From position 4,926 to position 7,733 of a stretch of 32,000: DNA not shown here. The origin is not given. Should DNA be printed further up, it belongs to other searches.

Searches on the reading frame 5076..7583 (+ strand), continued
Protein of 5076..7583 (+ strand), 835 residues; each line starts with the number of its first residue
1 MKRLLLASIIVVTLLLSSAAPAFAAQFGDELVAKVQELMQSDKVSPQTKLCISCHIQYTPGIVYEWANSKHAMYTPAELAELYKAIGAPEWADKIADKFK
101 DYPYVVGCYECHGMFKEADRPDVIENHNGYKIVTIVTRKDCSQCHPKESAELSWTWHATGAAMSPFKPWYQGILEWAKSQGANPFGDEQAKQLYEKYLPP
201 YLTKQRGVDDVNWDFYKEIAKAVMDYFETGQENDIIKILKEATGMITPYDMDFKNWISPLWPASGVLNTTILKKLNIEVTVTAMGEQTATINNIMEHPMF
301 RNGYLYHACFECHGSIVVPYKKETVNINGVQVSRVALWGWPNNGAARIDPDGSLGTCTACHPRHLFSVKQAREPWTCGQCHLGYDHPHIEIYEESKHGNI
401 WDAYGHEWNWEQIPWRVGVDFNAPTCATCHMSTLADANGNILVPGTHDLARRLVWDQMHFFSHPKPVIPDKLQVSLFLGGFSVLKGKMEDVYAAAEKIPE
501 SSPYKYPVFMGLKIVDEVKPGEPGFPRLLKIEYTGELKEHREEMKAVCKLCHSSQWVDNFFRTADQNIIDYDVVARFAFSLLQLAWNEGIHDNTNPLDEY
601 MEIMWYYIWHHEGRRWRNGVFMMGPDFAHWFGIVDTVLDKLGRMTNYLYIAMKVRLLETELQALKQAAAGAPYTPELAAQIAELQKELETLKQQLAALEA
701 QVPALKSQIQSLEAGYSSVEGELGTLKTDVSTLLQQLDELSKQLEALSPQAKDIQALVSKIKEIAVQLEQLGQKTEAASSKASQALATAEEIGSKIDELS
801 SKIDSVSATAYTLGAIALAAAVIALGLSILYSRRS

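Call 63: predict_structure(alignment_id=A5)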
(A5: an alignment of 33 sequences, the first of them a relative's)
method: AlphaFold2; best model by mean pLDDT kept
length: 835 residues; sequences in the alignment: 33
mean_pLDDT: 77.7   pTM: 0.73
mean pLDDT of the five models: 77.7, 76.5, 74.1, 73.2, 70.8
residues with pLDDT >= 90: 215; 70-90: 396; 50-70: 136; < 50: 88
segments of 3 or more residues with pLDDT < 50: 19-24, 258-260, 382-384, 710-727, 774-793, 795-820, 830-835
pLDDT, mean of each block of 10 residues (from residue 1): 68 60 61 91 93 89 89 89 92 92 91 92 89 91 92 86 86 96 95 97 90 96 96 97 92 61 57 80 94 85 70 84 88 88 77 83 80 69 57 72 85 89 75 89 86 67 80 86 72 86 84 84 79 88 87 88 87 88 86 69 82 77 72 77 85 85 84 83 89 79 56 39 44 65 62 65 59 41 37 44 32 41 55 40
secondary structure, 60 per line:
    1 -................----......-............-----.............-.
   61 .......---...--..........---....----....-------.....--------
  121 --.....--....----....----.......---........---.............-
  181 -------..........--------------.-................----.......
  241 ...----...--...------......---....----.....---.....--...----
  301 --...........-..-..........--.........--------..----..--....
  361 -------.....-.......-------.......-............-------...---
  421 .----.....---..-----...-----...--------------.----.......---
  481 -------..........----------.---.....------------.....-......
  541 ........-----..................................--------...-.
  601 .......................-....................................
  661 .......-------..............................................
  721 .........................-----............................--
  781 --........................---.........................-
elements in order (helices of 4 or more, strands of 3 or more residues): H2-17 H22-27 H29-40 H46-58 H60-67 H76-85 H89-92 H97-100 H108-112 E123-127 E130-133 H138-141 H146-152 H156-163 H167-179 H188-197 H214-229 H234-243 H262-267 H271-274 E279-283 E287-291 H303-313 E318-327 E330-338 H357-360 H368-372 H374-380 H388-394 H396-407 E415-417 H426-430 E441-443 H471-477 H488-497 E512-516 E529-533 H535-548 H554-587 H600-623 H625-667 H675-745 H751-778 H783-806 H810-834

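Call 67: fold_search(model_id=the predicted structure, library=pdb)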
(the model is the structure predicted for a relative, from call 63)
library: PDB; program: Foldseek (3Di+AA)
matches with E <= 10: 98; with E <= 0.001: 11
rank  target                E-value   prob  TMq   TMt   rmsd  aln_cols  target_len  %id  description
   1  4qo5                  1.5e-23  1.00  0.47  0.73   8.3       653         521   27  Hypothetical multiheme protein (released 2015-12-23)
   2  4n4n_E                2.9e-08  1.00  0.34  0.53   9.4       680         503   15  Nitrosomonas europea HAO (released 2013-12-11)
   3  1fgj_A                4.6e-08  1.00  0.34  0.54   8.0       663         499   14  X-RAY STRUCTURE OF HYDROXYLAMINE OXIDOREDUCTASE (released 1998-03-04)
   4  6h5l_A                6.1e-08  1.00  0.35  0.55   9.9       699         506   16  Kuenenia stuttgartiensis reducing HAO-like protein complex Kustc0457/Kustc0458 (released 2019-04-10)
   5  4n4n_A                1.6e-07  1.00  0.35  0.55   8.7       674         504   14  Nitrosomonas europea HAO (released 2013-12-11)
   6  4fas_A                1.9e-07  1.00  0.34  0.54   9.3       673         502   14  Complex crystal structure of hydroxylamine oxidoreductase and NE1300 from Nitrosomonas europaea (released 2013-09-04)
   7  4n4j                  4.9e-05  1.00  0.33  0.54   8.1       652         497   15  Kuenenia stuttgartiensis hydroxylamine oxidoreductase (released 2013-12-11)
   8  6hif_A                7.0e-05  1.00  0.32  0.49   8.5       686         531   13  Kuenenia stuttgartiensis hydrazine dehydrogenase complex (released 2019-04-17)
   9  6hif_I                8.4e-05  1.00  0.31  0.48   9.1       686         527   13  Kuenenia stuttgartiensis hydrazine dehydrogenase complex (released 2019-04-17)
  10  4n4m                  1.2e-04  1.00  0.33  0.54   9.6       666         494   15  Kuenenia stuttgartiensis hydroxylamine oxidoreductase soaked in phenyl hydrazine (released 2013-12-11)
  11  6t5e                  3.5e-04  1.00  0.30  0.54   9.1       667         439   14  Hydroxylamine Oxidoreductase from Brocadia fulgida (released 2020-11-18)
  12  9hny_FI               1.3e+00  0.11  0.07  0.14  27.8       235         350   14  Mitoribosomal small subunit in complex with Mettl15 and Mettl17 (released 2025-03-26)
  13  7znu_A                1.6e+00  0.08  0.06  0.09  22.2       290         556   12  cryo-EM structure of CGT ABC transporter in detergent micelle (released 2022-12-07)
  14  3syv_E                1.7e+00  0.14  0.07  0.20  30.2       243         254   14  Crystal structure of mPACSIN 3 F-BAR domain mutant (released 2012-05-16)
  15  3i2w_B                1.8e+00  0.11  0.07  0.18  34.8       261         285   13  Crystal structure of EFC/F-BAR domain of Drosophila Syndapin/PACSIN (released 2010-03-02)
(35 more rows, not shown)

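Call 78: find_encoding_contigs(protein=P0020, flank=10000, max_places=1)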
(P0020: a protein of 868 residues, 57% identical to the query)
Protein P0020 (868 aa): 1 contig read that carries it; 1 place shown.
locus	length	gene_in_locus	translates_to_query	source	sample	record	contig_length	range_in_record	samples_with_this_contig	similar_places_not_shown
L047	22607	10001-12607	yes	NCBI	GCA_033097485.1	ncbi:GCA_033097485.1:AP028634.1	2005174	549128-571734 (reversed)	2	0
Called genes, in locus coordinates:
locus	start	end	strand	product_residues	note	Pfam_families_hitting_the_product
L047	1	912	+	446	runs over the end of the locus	-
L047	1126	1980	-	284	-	PF02548:Pantoate_transf, PF13714:PEP_mutase (weak)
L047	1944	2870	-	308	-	PF02558:ApbA, PF08546:ApbA_C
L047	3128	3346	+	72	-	PF01954:AF2212-like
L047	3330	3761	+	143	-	PF01850:PIN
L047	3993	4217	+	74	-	PF01954:AF2212-like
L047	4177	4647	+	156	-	PF01850:PIN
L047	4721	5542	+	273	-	PF00702:Hydrolase, PF13344:Hydrolase_6, PF13242:Hydrolase_like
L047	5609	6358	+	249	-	-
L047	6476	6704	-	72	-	-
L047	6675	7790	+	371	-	PF01979:Amidohydro_1, PF07969:Amidohydro_3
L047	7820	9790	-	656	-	PF00037:Fer4 (faint), PF01507:PAPS_reduct, PF13534:Fer4_17 (faint), PF12838:Fer4_7 (weak), PF13237:Fer4_10 (weak), PF14697:Fer4_21 (weak), PF12797:Fer4_2 (weak), PF12837:Fer4_6 (weak)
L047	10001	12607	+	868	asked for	PF14522:Cytochrome_C7 (faint), PF13447:Multi-haem_cyto, PF28159:CEP89 (weak)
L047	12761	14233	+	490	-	-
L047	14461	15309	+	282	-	PF04967:HTH_10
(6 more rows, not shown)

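Call 79: find_encoding_contigs(protein=P0006, flank=10000, max_places=1)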
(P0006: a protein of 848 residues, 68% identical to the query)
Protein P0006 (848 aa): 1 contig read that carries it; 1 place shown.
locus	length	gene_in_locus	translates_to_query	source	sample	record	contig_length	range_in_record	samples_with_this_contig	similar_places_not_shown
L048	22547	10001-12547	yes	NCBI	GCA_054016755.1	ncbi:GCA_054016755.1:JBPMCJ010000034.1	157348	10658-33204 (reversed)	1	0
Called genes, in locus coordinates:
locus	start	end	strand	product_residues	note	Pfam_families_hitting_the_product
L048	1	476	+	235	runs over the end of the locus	PF01172:SBDS_N, PF09377:SBDS_domain_II, PF20268:SBDS_C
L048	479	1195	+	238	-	PF22625:ECR1_N_2, PF21262:RRP40_S1 (weak), PF21266:S1_RRP4 (faint), PF00013:KH_1 (weak), PF15985:KH_6 (weak)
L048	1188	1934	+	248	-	PF01138:RNase_PH, PF03725:RNase_PH_C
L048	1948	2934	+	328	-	PF01138:RNase_PH, PF03725:RNase_PH_C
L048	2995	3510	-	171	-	-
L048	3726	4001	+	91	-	PF01780:Ribosomal_L37ae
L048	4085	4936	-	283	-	PF03602:Cons_hypoth95 (weak), PF05175:MTS (weak), PF13649:Methyltransf_25 (weak)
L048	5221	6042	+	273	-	PF00881:Nitroreductase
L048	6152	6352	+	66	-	PF11520:Cren7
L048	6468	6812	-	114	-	-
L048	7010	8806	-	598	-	PF13435:Cytochrome_C554 (faint), PF22113:Mtrc-MtrF_II-IV_dom (faint), PF14522:Cytochrome_C7 (faint), PF14537:Cytochrom_c3_2 (faint), PF13447:Multi-haem_cyto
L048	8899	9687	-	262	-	PF04967:HTH_10, PF13412:HTH_24 (faint)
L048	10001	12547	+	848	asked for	PF14522:Cytochrome_C7 (faint), PF13447:Multi-haem_cyto, PF04513:Baculo_PEP_C (faint), PF23435:DUF7121 (weak), PF24161:CCDC39 (weak), PF06009:, PF27605:ODF2_C (weak), PF28175:T4SS_LegC2C7 (weak), +3 more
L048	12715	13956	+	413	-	-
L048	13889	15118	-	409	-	PF07690:MFS_1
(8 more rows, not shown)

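Call 80: find_encoding_contigs(protein=P0011, flank=10000, max_places=1)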
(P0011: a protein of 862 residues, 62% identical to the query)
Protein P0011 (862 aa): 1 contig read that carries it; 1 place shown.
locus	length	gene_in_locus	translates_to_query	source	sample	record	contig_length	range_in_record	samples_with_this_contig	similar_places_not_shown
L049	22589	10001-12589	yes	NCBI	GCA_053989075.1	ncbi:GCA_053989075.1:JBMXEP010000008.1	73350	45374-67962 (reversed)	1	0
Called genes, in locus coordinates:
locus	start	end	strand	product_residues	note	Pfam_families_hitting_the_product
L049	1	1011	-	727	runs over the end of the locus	PF06808:DctM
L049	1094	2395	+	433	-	PF00202:Aminotran_3, PF00155:Aminotran_1_2 (faint)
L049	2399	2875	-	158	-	PF13302:Acetyltransf_3, PF13420:Acetyltransf_4 (weak), PF13527:Acetyltransf_9, PF13673:Acetyltransf_10, PF00583:Acetyltransf_1, PF13508:Acetyltransf_7, PF08445:FR47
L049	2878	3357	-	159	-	PF13420:Acetyltransf_4, PF13527:Acetyltransf_9, PF00583:Acetyltransf_1, PF13673:Acetyltransf_10, PF13508:Acetyltransf_7, PF08445:FR47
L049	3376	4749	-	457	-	PF00390:malic, PF03949:Malic_M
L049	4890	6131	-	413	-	PF01882:DUF58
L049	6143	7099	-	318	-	PF20030:bpMoxR, PF00493:MCM (weak), PF05496:RuvB_N, PF00004:AAA, PF07724:AAA_2 (weak), PF07726:AAA_3, PF07728:AAA_5, PF17863:AAA_lid_2, +2 more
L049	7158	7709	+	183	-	-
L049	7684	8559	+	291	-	PF14258:DUF4350 (faint)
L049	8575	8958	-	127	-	PF01920:Prefoldin_2, PF02996:Prefoldin (faint)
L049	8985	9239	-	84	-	PF09341:Pcc1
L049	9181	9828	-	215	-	-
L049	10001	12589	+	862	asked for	PF14522:Cytochrome_C7 (faint), PF13447:Multi-haem_cyto, PF28175:T4SS_LegC2C7 (faint), PF28544:Helical_needle (faint)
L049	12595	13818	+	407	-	-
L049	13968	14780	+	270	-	PF04967:HTH_10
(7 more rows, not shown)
